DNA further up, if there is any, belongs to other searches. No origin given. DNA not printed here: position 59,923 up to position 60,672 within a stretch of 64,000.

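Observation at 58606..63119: Deoxy/branched-sugar module: GMD-like 4,6-dehydratase, three small cupins, a second TylCIII-like C-methyltransferase, an RmlD-like reductase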

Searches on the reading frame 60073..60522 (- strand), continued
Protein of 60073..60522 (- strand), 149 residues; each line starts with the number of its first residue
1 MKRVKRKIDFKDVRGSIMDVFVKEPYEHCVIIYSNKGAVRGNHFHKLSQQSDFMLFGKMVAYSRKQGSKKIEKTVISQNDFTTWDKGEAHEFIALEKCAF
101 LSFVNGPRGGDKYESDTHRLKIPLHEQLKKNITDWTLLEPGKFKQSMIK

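Call 38: fold_search(model_id=the predicted structure, library=pdb)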
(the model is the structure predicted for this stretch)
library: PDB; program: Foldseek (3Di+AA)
matches with E <= 10: 1889; with E <= 0.001: 326
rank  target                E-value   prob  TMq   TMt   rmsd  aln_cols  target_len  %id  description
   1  1wlt_A                2.3e-08  1.00  0.66  0.57   2.7       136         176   22  Crystal Structure of dTDP-4-dehydrorhamnose 3,5-epimerase homologue from Sulfolobus tokodaii (released 2005-07-26)
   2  4yrd_A                7.4e-08  1.00  0.56  0.26   9.0       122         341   23  Crystal structure of CapF with inhibitor 3-isopropenyl-tropolone (released 2015-10-21)
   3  9j9q_A                9.2e-08  1.00  0.62  0.51   9.2       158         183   17  artificial mononuclear Cu-bound metalloprotein 6 (M6:Cu) (released 2025-07-02)
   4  4yrd_B                9.2e-08  1.00  0.56  0.26   9.0       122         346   23  Crystal structure of CapF with inhibitor 3-isopropenyl-tropolone (released 2015-10-21)
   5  6c46_A                1.1e-07  1.00  0.69  0.58   5.0       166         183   15  Crystal structure of dTDP-4-dehydrorhamnose 3,5-epimerase from Elizabethkingia anophelis NUHP1 (released 2018-02-14)
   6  1pm7_A                1.6e-07  1.00  0.66  0.51   3.9       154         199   16  RmlC (dTDP-6-DEOXY-D-XYLO-4-HEXULOSE 3,5-EPIMERASE)STRUCTURE FROM MYCOBACTERIUM TUBERCULOSIS AND INHIBITOR DESIGN. THE (released 2003-12-09)
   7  6ndr_A                1.7e-07  1.00  0.67  0.54   6.2       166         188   19  Crystal structure of dTDP-6-deoxy-D-glucose-3,5-epimerase RmlC from Legionella pneumophila Philadelphia 1 in complex w (released 2018-12-26)
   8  9uyw_B                1.8e-07  1.00  0.62  0.52   3.1       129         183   17  Crystal structure of apo-form artificial metalloprotein incorporating a TP ligand (released 2025-10-15)
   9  2ixi_A                1.8e-07  1.00  0.70  0.58   6.2       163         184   15  RmlC P aeruginosa with dTDP-xylose (released 2006-07-11)
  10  2ixc_A                2.5e-07  1.00  0.69  0.53   6.4       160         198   16  RmlC M. tuberculosis with dTDP-rhamnose (released 2006-10-26)
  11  9uyw_A                2.5e-07  1.00  0.66  0.53   6.3       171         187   16  Crystal structure of apo-form artificial metalloprotein incorporating a TP ligand (released 2025-10-15)
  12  3vhr                  2.5e-07  1.00  0.56  0.26   9.1       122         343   22  Crystal Structure of capsular polysaccharide assembling protein CapF from Staphylococcus aureus in space group C2221 (released 2012-02-15)
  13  9j9s_A                2.6e-07  1.00  0.67  0.56   6.3       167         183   17  artificial mononuclear Zn-bound metalloprotein 5 (M5:Zn) (released 2025-07-02)
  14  1upi                  2.7e-07  1.00  0.70  0.54   3.4       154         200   16  Mycobacterium tuberculosis rmlC epimerase (Rv3465) (released 2003-10-07)
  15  2pam_B                2.9e-07  1.00  0.62  0.69   4.5       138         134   19  Structure of a H49N, H51N double mutant dTDP-4-keto-6-deoxy-D-glucose-3,4-ketoisomerase from Aneurinibacillus thermoae (released 2007-04-24)
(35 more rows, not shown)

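Call 42: search_solved_structures(query=A2, max_evalue=1, show_alignments=3)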
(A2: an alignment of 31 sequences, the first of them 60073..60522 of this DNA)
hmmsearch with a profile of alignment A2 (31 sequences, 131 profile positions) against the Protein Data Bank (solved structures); distinct sequences matched with E-value up to 1: 46.
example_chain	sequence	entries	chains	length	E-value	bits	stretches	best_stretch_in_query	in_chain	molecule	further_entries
6tzp_A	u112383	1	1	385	1.2e-13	54.1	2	30-125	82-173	Oxalate decarboxylase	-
6ufi_A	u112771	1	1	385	1.4e-13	53.9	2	30-125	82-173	Cupin domain-containing protein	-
2vqa_A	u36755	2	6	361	1.8e-13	53.5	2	30-93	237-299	SLL1358 PROTEIN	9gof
4met_A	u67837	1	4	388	3.5e-13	52.6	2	30-125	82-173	Oxalate decarboxylase OxdC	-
5vg3_A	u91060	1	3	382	5.8e-13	51.9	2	30-125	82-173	Oxalate decarboxylase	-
1j58_A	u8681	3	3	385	6e-13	51.9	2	30-125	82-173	YVRK PROTEIN | OXALATE DECARBOXYLASE OXDC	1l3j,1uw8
2uyb_A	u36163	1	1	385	6.8e-13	51.7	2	30-125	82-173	OXALATE DECARBOXYLASE OXDC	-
2v09_A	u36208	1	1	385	1.5e-12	50.6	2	30-107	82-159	OXALATE DECARBOXYLASE OXDC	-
5hi0_A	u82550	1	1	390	1.5e-12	50.6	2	30-107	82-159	Oxalate decarboxylase OxdC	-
2uy9_A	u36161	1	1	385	2e-12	50.2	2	30-107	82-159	OXALATE DECARBOXYLASE OXDC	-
3s0m_A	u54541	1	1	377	2.2e-12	50.1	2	30-107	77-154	Oxalate decarboxylase oxdC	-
2uya_A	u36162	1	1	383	3e-12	49.6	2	30-106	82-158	OXALATE DECARBOXYLASE OXDC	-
2uy8_A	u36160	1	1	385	1.8e-11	47.1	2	30-125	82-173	OXALATE DECARBOXYLASE OXDC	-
6l9i_A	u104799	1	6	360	2.7e-11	46.5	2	32-121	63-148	Oxalate decarboxylase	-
2b9u_A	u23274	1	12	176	3.5e-06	30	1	9-105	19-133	hypothetical dTDP-4-dehydrorhamnose 3,5-epimerase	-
1wlt_A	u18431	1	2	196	4.3e-06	29.7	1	9-105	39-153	176aa long hypothetical dTDP-4-dehydrorhamnose 3,5-epimerase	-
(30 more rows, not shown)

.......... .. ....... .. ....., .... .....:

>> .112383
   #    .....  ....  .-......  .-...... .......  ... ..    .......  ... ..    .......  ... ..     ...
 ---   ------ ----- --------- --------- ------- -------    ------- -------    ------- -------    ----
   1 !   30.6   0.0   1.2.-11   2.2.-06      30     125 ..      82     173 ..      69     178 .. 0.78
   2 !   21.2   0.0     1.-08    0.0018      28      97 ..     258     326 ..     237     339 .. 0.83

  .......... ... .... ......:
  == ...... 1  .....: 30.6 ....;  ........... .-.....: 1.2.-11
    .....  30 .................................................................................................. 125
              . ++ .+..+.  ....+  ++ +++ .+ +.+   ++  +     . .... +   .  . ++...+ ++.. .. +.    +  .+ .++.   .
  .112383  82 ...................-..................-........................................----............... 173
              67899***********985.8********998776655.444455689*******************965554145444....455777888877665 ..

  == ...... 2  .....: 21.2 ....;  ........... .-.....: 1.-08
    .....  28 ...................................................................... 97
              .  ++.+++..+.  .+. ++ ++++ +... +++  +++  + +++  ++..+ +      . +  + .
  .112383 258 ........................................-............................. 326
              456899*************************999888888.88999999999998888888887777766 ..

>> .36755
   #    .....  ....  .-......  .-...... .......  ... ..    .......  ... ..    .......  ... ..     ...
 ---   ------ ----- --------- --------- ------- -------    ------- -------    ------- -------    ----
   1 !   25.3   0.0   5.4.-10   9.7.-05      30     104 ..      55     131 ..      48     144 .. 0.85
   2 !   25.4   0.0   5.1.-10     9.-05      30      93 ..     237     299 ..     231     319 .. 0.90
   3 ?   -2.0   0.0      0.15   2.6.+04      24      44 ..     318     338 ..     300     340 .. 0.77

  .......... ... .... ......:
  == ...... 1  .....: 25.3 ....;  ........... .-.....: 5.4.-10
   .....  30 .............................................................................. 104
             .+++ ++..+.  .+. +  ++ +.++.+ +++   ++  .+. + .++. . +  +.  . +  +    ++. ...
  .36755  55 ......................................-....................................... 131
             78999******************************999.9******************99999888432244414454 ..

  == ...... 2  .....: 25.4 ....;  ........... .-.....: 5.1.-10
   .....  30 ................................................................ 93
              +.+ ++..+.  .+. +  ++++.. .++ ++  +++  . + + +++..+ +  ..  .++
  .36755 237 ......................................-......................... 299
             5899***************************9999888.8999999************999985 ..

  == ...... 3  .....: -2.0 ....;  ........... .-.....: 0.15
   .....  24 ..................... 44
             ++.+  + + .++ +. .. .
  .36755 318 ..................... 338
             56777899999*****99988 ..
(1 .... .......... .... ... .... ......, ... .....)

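Call 57: find_encoding_contigs(protein=P0191, flank=10000, max_places=1)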
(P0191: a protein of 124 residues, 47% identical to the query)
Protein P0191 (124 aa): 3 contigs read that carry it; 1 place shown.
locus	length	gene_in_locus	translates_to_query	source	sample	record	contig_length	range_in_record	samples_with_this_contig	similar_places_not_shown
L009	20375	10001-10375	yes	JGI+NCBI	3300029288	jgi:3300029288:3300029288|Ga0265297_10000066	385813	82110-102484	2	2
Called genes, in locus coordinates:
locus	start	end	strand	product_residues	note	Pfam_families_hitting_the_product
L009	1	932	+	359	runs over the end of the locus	PF01370:Epimerase, PF04321:RmlD_sub_bind (weak), PF16363:GDP_Man_Dehyd, PF07993:NAD_binding_4 (weak)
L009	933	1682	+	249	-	-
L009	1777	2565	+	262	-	PF00112:Peptidase_C1, PF03051:Peptidase_C1_2 (faint)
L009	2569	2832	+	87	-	PF03083:MtN3_slv, PF04193:PQ-loop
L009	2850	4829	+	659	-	PF00535:Glycos_transf_2, PF10111:Glyco_tranf_2_2 (faint), PF13641:Glyco_tranf_2_3 (weak), PF13439:Glyco_transf_4, PF13579:Glyco_trans_4_4, PF00534:Glycos_transf_1, PF13692:Glyco_trans_1_4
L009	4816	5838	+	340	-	PF04055:Radical_SAM, PF13186:SPASM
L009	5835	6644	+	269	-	PF01209:Ubie_methyltran, PF13847:Methyltransf_31, PF08241:Methyltransf_11, PF08242:Methyltransf_12, PF13649:Methyltransf_25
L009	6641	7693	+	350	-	PF04055:Radical_SAM, PF13186:SPASM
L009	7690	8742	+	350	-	PF01370:Epimerase, PF04321:RmlD_sub_bind, PF16363:GDP_Man_Dehyd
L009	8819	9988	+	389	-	PF08421:Methyltransf_13, PF13489:Methyltransf_23, PF08241:Methyltransf_11 (faint), PF08242:Methyltransf_12 (weak), PF08484:Methyltransf_14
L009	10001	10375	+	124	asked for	PF14667:Polysacc_synt_C (weak)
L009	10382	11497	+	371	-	PF01041:DegT_DnrJ_EryC1, PF01212:Beta_elim_lyase (weak)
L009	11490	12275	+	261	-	PF01209:Ubie_methyltran (weak), PF13489:Methyltransf_23, PF13847:Methyltransf_31, PF08241:Methyltransf_11, PF08242:Methyltransf_12, PF13649:Methyltransf_25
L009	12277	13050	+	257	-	PF01209:Ubie_methyltran, PF13489:Methyltransf_23, PF13847:Methyltransf_31, PF08241:Methyltransf_11, PF08242:Methyltransf_12, PF13649:Methyltransf_25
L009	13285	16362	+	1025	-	PF11847:GT-C_AftD (faint)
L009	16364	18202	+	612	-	PF00534:Glycos_transf_1, PF13692:Glyco_trans_1_4, PF02223:Thymidylate_kin (faint)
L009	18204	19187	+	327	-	PF14907:NTP_transf_5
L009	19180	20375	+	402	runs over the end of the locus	PF00534:Glycos_transf_1, PF13692:Glyco_trans_1_4, PF20706:GT4-conflict (weak), PF13524:Glyco_trans_1_2 (weak)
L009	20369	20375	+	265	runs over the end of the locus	-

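Call 62: search_protein_families(library=pfam, alignment_id=A2, max_evalue=0.01)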
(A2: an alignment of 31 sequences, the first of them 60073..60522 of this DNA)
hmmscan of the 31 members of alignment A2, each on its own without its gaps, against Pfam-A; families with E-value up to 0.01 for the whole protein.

A. member 1, window:60073-60522:- (149 aa): 1 family
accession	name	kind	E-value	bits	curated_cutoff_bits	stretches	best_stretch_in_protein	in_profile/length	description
PF14667.12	Polysacc_synt_C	-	4.5e-05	24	28.7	1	11-83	2-74/111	Polysaccharide biosynthesis C-terminal domain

B. families by the number of members that match (of 31 scanned): 5 families
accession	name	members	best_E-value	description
PF14667.12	Polysacc_synt_C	31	1.9e-08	Polysaccharide biosynthesis C-terminal domain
PF07883.17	Cupin_2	21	8.7e-09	Cupin domain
PF00190.28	Cupin_1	12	1.2e-07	Cupin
PF05523.17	FdtA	7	1.6e-06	WxcM-like, C-terminal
PF12973.13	Cupin_7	3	3.4e-05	ChrR Cupin-like domain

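Call 70: search_protein_families(library=ncbifam, proteins=[L009:7690-8742:+], max_evalue=1e-25)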
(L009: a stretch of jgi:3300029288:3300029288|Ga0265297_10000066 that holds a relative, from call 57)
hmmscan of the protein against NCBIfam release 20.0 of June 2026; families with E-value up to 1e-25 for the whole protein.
L009:7690-8742:+ (350 aa): 3 families
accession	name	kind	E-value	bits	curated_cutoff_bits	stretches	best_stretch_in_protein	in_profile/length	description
TIGR01472.1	gmd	equivalog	3.6e-116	388.1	415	1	2-318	1-341/342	GDP-mannose 4,6-dehydratase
TIGR04180.1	EDH_00030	hypoth_equivalog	2.6e-26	92.4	475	1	5-302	2-296/297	NAD-dependent 4,6-dehydratase LegB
TIGR01181.1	dTDP_gluc_dehyt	equivalog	3.6e-26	92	365.1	1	4-313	2-309/321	dTDP-glucose 4,6-dehydratase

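Call 74: find_encoding_contigs(protein=P0195, flank=6000, max_places=1)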
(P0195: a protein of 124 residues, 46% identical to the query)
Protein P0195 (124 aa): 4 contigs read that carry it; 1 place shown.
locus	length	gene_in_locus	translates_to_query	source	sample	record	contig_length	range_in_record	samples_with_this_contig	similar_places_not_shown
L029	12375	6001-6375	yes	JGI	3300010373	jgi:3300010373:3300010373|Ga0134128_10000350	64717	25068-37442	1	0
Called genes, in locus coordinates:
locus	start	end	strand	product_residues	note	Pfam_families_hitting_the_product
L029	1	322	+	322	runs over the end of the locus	PF00535:Glycos_transf_2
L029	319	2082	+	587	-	-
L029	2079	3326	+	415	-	PF13231:PMT_2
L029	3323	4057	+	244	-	PF00106:adh_short, PF08659:KR, PF13561:adh_short_C2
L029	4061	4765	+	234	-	PF13489:Methyltransf_23, PF13649:Methyltransf_25 (weak), PF08241:Methyltransf_11 (weak), PF08242:Methyltransf_12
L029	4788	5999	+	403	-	PF08421:Methyltransf_13, PF13489:Methyltransf_23, PF08241:Methyltransf_11 (faint), PF08242:Methyltransf_12 (weak), PF08484:Methyltransf_14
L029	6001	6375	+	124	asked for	PF14667:Polysacc_synt_C, PF07883:Cupin_2 (weak)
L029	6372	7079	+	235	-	PF00535:Glycos_transf_2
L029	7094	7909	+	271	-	-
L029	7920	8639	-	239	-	PF13489:Methyltransf_23, PF08241:Methyltransf_11, PF08242:Methyltransf_12, PF13649:Methyltransf_25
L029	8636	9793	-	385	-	PF00535:Glycos_transf_2, PF26629:GT2_TM_C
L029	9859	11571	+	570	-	PF04932:Wzy_C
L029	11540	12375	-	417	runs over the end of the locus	PF13231:PMT_2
